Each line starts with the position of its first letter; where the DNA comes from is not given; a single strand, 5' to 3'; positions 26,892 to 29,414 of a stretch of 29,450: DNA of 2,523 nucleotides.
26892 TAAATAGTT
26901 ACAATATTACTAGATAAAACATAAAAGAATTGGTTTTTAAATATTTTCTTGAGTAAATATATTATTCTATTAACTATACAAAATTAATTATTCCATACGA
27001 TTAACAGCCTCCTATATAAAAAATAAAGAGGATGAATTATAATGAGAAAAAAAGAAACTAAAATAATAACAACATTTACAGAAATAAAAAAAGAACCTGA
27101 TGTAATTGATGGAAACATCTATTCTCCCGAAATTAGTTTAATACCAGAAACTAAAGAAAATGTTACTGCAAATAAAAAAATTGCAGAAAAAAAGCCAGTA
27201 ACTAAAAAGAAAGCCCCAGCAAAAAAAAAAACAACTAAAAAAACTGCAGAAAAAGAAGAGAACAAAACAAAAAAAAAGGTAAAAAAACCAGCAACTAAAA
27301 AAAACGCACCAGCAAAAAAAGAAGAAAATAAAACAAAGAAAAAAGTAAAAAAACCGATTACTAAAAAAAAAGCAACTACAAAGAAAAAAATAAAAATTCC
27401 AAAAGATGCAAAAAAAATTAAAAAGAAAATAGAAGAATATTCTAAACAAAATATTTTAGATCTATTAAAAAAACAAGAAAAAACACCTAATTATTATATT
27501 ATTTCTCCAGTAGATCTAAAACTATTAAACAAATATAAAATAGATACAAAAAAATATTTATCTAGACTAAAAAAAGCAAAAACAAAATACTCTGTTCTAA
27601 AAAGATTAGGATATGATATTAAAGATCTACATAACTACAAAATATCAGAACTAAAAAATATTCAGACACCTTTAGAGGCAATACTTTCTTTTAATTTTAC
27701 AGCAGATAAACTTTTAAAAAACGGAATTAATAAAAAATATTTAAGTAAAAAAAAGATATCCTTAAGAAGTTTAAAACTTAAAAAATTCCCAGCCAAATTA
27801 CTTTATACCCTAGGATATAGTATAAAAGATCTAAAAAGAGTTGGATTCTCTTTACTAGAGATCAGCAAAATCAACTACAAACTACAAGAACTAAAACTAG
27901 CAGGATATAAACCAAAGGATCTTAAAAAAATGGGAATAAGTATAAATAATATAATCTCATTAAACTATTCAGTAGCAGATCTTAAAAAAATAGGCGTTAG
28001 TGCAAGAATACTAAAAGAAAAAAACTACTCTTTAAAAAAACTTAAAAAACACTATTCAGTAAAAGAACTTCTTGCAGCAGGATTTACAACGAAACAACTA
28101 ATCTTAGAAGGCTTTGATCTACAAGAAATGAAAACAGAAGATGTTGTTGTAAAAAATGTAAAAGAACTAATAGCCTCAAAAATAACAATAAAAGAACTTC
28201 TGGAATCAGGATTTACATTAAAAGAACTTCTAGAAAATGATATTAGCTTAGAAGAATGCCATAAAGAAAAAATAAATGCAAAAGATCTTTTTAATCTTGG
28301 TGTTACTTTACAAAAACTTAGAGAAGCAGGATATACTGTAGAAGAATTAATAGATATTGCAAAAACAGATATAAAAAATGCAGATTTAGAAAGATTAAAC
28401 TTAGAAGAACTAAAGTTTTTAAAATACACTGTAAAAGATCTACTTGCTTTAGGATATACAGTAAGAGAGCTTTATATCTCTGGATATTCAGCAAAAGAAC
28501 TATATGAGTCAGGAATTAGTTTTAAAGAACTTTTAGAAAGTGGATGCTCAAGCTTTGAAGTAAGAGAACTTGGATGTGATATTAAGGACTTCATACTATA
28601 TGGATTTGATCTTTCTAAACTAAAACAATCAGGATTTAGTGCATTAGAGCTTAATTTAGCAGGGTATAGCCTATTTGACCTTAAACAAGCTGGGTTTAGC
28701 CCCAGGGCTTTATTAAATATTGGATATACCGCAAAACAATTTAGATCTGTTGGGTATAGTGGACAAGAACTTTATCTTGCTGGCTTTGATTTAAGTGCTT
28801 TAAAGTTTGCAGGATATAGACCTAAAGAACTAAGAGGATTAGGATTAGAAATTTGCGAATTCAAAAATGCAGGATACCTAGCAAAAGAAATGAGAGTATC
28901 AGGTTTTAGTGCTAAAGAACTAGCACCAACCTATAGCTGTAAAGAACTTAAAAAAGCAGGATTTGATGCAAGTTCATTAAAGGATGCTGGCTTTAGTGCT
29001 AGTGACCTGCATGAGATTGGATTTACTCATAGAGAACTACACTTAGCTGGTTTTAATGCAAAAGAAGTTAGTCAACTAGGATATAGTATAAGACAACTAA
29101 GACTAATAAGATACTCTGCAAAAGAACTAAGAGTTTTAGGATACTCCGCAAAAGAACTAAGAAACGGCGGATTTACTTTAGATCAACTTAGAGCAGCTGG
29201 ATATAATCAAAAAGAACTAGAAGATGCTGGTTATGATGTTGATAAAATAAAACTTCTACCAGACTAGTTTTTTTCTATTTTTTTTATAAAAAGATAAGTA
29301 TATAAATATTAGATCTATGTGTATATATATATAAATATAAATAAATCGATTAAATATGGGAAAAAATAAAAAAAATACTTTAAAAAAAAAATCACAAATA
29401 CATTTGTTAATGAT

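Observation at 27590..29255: About 50 tandem decapeptide repeats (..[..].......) filling three quarters of a 741-aa protein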

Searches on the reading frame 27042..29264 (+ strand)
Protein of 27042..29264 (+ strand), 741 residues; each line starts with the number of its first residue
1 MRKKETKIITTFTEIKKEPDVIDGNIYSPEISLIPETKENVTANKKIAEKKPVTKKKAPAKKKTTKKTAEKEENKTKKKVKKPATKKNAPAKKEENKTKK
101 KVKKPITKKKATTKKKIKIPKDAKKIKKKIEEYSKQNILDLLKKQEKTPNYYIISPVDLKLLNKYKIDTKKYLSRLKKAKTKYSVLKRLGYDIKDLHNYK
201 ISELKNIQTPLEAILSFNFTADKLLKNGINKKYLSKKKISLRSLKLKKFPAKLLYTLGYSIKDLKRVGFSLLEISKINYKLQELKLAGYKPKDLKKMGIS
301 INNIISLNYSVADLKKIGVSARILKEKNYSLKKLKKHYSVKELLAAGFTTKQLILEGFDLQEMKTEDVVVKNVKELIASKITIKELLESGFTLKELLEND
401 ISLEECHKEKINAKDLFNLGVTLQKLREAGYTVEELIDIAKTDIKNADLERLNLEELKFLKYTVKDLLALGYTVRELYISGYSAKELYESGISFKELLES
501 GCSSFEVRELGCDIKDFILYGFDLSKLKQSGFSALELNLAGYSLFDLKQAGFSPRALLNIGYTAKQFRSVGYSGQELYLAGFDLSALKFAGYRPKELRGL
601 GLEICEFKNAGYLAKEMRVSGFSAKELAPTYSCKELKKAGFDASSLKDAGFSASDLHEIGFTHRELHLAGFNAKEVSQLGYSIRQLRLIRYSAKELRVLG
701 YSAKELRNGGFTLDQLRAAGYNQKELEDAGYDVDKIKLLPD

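Call 3: search_protein_families(library=pfam, proteins=[window:27042-29264:+], max_evalue=1)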
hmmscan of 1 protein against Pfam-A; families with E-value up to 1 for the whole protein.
window:27042-29264:+ (741 aa): 8 families
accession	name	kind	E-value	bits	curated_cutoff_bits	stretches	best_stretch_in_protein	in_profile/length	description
PF25296.1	Decapeptide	-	1e-127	416.6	45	11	670-737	1-68/74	Decapeptide repeat region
PF24158.1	DUF7409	-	2.3e-05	25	27.8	1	643-673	9-39/47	Domain of unknown function (DUF7409)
PF13599.13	Pentapeptide_4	-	0.004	17.6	38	0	636-686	13-63/78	Pentapeptide repeat region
PF23033.1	DUF7034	-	0.031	14.9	27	0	530-553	87-110/119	Domain of unknown function (DUF7034)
PF08620.15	RPAP1_C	-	0.045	14.1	27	0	427-442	33-48/69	RPAP1-like, C-terminal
PF13720.11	Acetyltransf_11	-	0.078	13.8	24.5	0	445-489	11-55/82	Udp N-acetylglucosamine O-acyltransferase; Domain 2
PF10144.15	SMP_2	-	0.14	12.2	28.9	1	4-53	69-118/159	Bacterial virulence factor haemolysin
PF09278.17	MerR-DNA-bind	-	0.37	11.9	25.4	0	261-277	7-23/65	MerR, DNA binding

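Call 4: search_protein_families(library=ncbifam, proteins=[window:27042-29264:+], max_evalue=1)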
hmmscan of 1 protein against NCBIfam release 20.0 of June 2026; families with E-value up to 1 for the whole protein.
window:27042-29264:+ (741 aa): 7 families
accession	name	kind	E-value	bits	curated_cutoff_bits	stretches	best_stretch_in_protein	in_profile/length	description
NF033900.0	T4SS_IcmE_DotG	equivalog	6.9e-102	342.2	750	4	580-735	539-680/1008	type IVB secretion system protein DotG/IcmE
NF008914.0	PRK12277.1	equivalog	0.0053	16.4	96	0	660-685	33-58/83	50S ribosomal protein L13e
NF047584.1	LIC11612_FN_binding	equivalog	0.15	11.7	260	1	29-129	90-192/323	LIC11612 family fibronectin-binding protein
NF000071.4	penta_rpt_QnrA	exception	0.17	11.7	450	0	630-672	58-100/218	QnrA family quinolone resistance pentapeptide repeat protein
NF011512.0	PRK14950.1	equivalog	0.26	10.4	593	1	9-143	331-455/585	DNA polymerase III subunits gamma and tau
NF052603.1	penta_Alr5209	equivalog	0.34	11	125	0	651-734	15-97/113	Alr5209 family pentapeptide repeat protein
NF004561.0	PRK05901.1-3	equivalog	0.73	8.9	582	1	41-136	46-145/537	RNA polymerase sigma factor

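Call 5: search_solved_structures(query=window:27042-29264:+, max_evalue=1, show_alignments=3)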
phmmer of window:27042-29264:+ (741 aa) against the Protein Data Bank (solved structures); distinct sequences matched with E-value up to 1: 2.
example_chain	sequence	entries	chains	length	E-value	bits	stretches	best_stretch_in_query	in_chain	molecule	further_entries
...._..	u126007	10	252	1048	4.9e-82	279.8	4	493-732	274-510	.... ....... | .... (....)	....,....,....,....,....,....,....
9ngw_A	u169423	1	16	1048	4.9e-82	279.8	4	493-732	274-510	IcmE (DotG)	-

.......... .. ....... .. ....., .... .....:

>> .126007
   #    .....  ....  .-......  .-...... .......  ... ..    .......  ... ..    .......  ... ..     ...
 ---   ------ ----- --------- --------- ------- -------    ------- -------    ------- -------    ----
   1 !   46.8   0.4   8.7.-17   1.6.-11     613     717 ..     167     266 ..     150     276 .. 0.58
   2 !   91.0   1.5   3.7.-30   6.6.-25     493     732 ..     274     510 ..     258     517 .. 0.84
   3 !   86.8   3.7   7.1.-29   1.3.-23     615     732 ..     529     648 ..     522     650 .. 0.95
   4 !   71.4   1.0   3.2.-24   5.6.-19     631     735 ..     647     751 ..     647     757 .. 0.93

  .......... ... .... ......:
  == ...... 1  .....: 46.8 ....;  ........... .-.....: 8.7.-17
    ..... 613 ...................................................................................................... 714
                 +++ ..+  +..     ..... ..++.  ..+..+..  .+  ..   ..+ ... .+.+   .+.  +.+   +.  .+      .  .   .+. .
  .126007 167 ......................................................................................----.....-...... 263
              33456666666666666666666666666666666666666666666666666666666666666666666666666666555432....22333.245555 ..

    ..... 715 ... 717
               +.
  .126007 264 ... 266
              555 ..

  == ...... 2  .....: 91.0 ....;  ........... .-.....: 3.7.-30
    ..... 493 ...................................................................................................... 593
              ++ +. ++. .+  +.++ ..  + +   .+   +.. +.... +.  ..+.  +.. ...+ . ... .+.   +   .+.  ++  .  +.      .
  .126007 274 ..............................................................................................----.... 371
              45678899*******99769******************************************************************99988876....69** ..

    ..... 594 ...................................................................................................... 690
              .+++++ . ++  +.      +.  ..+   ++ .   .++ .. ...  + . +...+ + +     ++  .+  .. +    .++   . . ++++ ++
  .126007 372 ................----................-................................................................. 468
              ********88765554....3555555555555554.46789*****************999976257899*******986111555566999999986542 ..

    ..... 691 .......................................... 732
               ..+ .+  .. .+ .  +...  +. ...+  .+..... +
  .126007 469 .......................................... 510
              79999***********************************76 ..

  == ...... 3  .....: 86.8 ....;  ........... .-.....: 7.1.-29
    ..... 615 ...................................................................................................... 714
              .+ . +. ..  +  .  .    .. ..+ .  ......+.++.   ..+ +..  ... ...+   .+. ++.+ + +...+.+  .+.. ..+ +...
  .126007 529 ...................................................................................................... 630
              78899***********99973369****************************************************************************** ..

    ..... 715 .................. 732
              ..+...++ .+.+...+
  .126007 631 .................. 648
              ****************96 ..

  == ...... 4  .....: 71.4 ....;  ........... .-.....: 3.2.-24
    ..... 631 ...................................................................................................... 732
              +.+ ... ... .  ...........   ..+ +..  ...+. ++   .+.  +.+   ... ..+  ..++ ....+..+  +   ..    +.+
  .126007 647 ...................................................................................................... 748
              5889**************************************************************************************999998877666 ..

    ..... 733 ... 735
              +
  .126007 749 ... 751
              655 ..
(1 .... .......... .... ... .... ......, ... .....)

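Call 12: find_homologous_proteins(query=window:27042-29264:+, max_evalue=0.00001)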
Query window:27042-29264:+ (741 aa): 11 proteins with E <= 0.00001 among 8000 candidates.
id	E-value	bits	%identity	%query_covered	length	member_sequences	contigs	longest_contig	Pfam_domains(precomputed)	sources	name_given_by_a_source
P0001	1.5e-81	293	30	65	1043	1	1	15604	PF23033.2,PF24158.3,PF13599.14,PF13338.13,PF03743.20,PF25296.2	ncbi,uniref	ncbi:type IVB secretion system protein DotG/IcmE [Legionella sp.]|uniref:type IVB secretion system p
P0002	4.3e-72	262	30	67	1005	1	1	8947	PF24158.3,PF13599.14,PF13338.13,PF01294.24,PF03743.20,PF25296.2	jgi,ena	-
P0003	2.4e-57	213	34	60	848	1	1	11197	PF24158.3,PF13599.14,PF13338.13,PF25317.2,PF03743.20,PF25296.2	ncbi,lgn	-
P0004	1.3e-56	211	32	64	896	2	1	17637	PF24158.3,PF13599.14,PF15533.13,PF03743.20,PF25296.2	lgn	-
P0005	7.7e-37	145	33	53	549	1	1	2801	PF25296.2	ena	-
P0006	7.0e-33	132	27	58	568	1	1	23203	PF25317.2,PF25296.2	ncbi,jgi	jgi:intracellular multiplication protein IcmE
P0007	1.1e-26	112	26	64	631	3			PF25296.2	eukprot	eukprot:TRINITY_DN12909_c0_g1_i1.p1 TRINITY_DN12909_c0_g1~~TRINITY_DN12909_c0_g1_i1.p1 ORF type:comp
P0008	1.6e-24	105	27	55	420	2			PF25296.2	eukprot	eukprot:TRINITY_DN12909_c0_g1_i3.p2 TRINITY_DN12909_c0_g1~~TRINITY_DN12909_c0_g1_i3.p2 ORF type:comp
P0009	1.2e-22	99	29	37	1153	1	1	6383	PF13405.13,PF13499.13,PF13833.13,PF13202.13,PF00036.39,PF25296.2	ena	-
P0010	5.7e-20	90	28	58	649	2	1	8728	PF12525.14,PF09278.18,PF23950.2,PF25296.2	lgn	-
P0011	1.2e-19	89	30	25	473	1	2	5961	PF25296.2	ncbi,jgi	jgi:hypothetical protein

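Call 19: find_encoding_contigs(protein=window:27042-29264:+, flank=10000, max_places=6)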
Protein window:27042-29264:+ (741 aa): 5 contigs read that carry it; 2 places shown.
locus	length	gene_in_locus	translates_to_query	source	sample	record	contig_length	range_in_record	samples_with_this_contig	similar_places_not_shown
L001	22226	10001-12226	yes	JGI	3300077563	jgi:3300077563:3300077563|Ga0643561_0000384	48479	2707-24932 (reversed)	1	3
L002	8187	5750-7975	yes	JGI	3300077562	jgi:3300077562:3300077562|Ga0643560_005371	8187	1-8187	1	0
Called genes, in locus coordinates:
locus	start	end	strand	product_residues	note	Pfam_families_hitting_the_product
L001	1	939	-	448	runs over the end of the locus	PF00890:FAD_binding_2 (faint), PF01134:GIDA (faint), PF01266:DAO (weak), PF01946:Thi4 (weak), PF03486:HI0933_like (weak), PF07992:Pyr_redox_2 (weak), PF13450:NAD_binding_8 (weak), PF21688:FAD-depend_C, +1 more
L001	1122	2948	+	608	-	PF13522:GATase_6, PF13537:GATase_7, PF01380:SIS, PF13580:SIS_2 (faint), PF01380:SIS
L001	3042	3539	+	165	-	PF11848:DUF3368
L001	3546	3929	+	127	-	PF03683:UPF0175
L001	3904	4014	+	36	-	-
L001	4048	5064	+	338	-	PF01300:Sua5_yciO_yrdC, PF03481:Sua5_C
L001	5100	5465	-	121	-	-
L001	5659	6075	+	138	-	-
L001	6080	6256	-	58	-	-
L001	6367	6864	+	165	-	PF03073:TspO_MBR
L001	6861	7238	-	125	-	-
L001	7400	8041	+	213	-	PF01569:PAP2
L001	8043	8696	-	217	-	PF02457:DAC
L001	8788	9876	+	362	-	PF00579:tRNA-synt_1b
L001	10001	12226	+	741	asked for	-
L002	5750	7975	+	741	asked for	-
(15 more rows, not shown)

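Call 31: list_cluster_members(proteins=[window:27042-29264:+, window:25829-26914:+, window:4640-7510:+, window:18163-19986:+, window:7520-9010:-, window:14113-16416:+])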
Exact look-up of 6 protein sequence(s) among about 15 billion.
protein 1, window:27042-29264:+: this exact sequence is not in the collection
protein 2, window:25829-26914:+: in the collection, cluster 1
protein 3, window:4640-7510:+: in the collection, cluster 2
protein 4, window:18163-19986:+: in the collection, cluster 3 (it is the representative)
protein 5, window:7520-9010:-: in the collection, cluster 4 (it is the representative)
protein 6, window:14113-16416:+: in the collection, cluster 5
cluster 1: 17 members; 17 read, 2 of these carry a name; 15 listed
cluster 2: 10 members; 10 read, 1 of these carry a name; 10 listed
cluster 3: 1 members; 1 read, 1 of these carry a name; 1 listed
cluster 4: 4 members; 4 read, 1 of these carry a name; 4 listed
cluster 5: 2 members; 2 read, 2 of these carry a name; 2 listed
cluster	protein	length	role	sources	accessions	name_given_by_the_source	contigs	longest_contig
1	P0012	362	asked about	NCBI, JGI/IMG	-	tyrosyl-tRNA synthetase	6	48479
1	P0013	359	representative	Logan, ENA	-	-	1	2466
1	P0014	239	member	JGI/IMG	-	tyrosyl-tRNA synthetase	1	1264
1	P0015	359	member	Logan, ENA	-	-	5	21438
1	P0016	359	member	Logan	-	-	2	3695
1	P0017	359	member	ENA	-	-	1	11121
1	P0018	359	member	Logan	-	-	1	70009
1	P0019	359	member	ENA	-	-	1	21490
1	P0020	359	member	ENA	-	-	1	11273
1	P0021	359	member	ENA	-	-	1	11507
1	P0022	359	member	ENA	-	-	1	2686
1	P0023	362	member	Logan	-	-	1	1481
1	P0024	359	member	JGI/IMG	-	-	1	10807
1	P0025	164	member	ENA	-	-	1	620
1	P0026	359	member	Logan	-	-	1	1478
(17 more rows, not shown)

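Call 32: find_related_loci(query=window:27042-29264:+, collection=genome_contigs, flank=10000)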
Query window:27042-29264:+ (741 aa) in genome_contigs; peptide patterns used: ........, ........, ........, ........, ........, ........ (x = any residue, [..] = any of these).
544 stretches matched a pattern, but none encodes a relative of the query by tblastn (E <= 1e-3).

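Call 39: predict_structure(alignment_id=A1)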
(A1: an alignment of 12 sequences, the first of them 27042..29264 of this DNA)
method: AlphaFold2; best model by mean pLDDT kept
length: 741 residues; sequences in the alignment: 12
mean_pLDDT: 72.7   pTM: 0.37
mean pLDDT of the five models: 72.7, 70.0, 69.9, 69.6, 68.0
residues with pLDDT >= 90: 144; 70-90: 365; 50-70: 86; < 50: 146
segments of 3 or more residues with pLDDT < 50: 1-123, 148-157, 626-628, 737-741
pLDDT, mean of each block of 10 residues (from residue 1): 33 30 32 30 30 30 28 30 34 32 33 36 55 66 53 48 60 73 77 77 82 78 80 81 81 86 88 85 90 91 93 93 92 90 87 80 60 69 75 77 81 80 81 69 53 68 80 84 84 85 86 86 89 92 93 92 94 94 95 90 89 88 57 79 90 88 89 87 86 89 89 89 88 57 35
secondary structure, 60 per line:
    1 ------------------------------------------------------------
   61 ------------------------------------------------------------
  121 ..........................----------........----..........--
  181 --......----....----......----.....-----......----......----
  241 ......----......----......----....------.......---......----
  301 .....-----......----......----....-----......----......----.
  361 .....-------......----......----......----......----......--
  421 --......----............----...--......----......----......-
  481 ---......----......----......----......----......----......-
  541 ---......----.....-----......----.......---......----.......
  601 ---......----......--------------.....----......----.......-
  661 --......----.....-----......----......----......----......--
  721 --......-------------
elements in order (helices of 4 or more, strands of 3 or more residues): H121-146 H157-164 H169-178 H183-188 H193-196 H201-206 H211-215 H221-226 H231-236 H241-246 H251-256 H261-266 H271-274 H281-287 H291-296 H301-305 H311-316 H321-326 H331-334 H340-345 H350-355 H360-365 H373-378 H383-388 H393-398 H403-408 H413-418 H423-428 H433-444 H454-459 H464-469 H474-479 H484-489 H494-499 H504-509 H514-519 H524-529 H534-539 H544-549 H554-558 H564-569 H574-580 H584-589 H594-600 H604-609 H614-619 H634-638 H643-648 H653-659 H663-668 H673-677 H683-688 H693-698 H703-708 H713-718 H723-728

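Call 43: fold_search(model_id=the predicted structure, library=pdb)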
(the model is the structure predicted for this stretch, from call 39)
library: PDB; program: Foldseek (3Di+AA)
matches with E <= 10: 161; with E <= 0.001: 1
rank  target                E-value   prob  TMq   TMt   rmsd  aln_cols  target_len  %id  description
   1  8cwy_A                2.0e-05  0.69  0.05  0.07  41.7       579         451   15  Accurate computational design of genetically encoded 3D protein crystals (released 2023-11-01)
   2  9gyt_g                1.5e-02  0.33  0.09  0.11  25.3       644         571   12  High resolution structure of B. oleracea mitoribosome (released 2025-10-15)
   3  7mwr_B                3.8e-02  0.18  0.04  0.09  34.0       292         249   15  Structure of De Novo designed beta sheet heterodimer LHD101A53/B4 (released 2022-01-19)
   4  9l5r_I                8.9e-02  0.18  0.11  0.11  27.9       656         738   13  Cryo-EM structure of the thermophile spliceosome (state ILS) (released 2025-03-12)
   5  8c6j_S                1.5e-01  0.18  0.12  0.13  27.8       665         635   12  Human spliceosomal PM5 C* complex (released 2023-07-12)
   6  9drl_A                2.3e-01  0.06  0.06  0.07  36.8       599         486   12  Cryo-EM structure of the T33-549 tetrahedral cage (released 2025-08-06)
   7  8csp_4                2.5e-01  0.08  0.08  0.10  28.6       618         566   14  Human mitochondrial small subunit assembly intermediate (State A) (released 2022-12-14)
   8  3opb_A                3.1e-01  0.05  0.07  0.07  32.4       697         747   13  Crystal structure of She4p (released 2010-12-01)
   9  8c6j_T                3.6e-01  0.13  0.13  0.14  26.6       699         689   13  Human spliceosomal PM5 C* complex (released 2023-07-12)
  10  8qvw_B                4.4e-01  0.08  0.08  0.11  33.1       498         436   13  Cryo-EM structure of the peptide binding domain of human SRP68/72 (released 2024-02-07)
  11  6vfi_A                4.6e-01  0.06  0.04  0.11  32.8       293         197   15  De novo designed octahedral nanoparticle O43_dn18 (released 2020-08-12)
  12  6hd5_t                5.5e-01  0.16  0.16  0.15  27.0       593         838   14  Cryo-EM structure of the ribosome-NatA complex (released 2018-12-19)
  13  8j8p_C                5.5e-01  0.10  0.12  0.10  38.0       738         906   14  Structure of the four-component Paf1 complex from Saccharomyces eubayanus (released 2023-05-24)
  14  9l5t_I                5.5e-01  0.09  0.11  0.11  25.5       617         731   11  Cryo-EM structure of the thermophile spliceosome (state B*Q2) (released 2025-03-12)
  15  8v2d_A                5.5e-01  0.04  0.04  0.08  29.4       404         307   15  Computational Designed Nanocage O43_129 (released 2024-03-13)
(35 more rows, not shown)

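Call 49: search_protein_representatives(protein=window:27042-29264:+)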
Query: 741 residues. Proteins with E-value up to 0.001 (for the whole library): 2058; up to 1e-10: 1034; up to 1e-30: 272. The best 150 are listed.
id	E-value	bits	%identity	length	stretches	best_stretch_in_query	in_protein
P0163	7.4e-245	831.1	33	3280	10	461-724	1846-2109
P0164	1.4e-203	694.8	29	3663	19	528-737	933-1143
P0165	7.7e-180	616.3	32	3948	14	465-734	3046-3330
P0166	2.5e-161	555.1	37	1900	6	519-737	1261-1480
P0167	2.9e-128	445.8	33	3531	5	470-731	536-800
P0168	8.2e-127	441.1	32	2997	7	520-737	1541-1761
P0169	1.5e-124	433.6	37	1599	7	474-718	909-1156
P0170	1.8e-123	430.0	27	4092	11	430-740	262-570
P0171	3.7e-120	419.1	39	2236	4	536-737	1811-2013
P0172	5.5e-120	418.5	31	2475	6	518-731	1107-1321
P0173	8.1e-114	398.1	31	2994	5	469-733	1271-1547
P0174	2.2e-112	393.4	27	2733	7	306-737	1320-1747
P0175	1.2e-103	364.5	43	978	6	587-736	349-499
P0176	1.8e-103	364.0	40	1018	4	521-733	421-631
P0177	2.1e-103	363.7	35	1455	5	522-724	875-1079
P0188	1.1e-87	311.7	36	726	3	459-712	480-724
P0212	1.8e-68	248.3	30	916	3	457-737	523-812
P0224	2.6e-63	231.2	36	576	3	533-732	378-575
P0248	6.3e-56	206.8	38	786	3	505-716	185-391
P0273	4.6e-50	187.4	34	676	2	495-736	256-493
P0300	1.8e-44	169.0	29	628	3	336-737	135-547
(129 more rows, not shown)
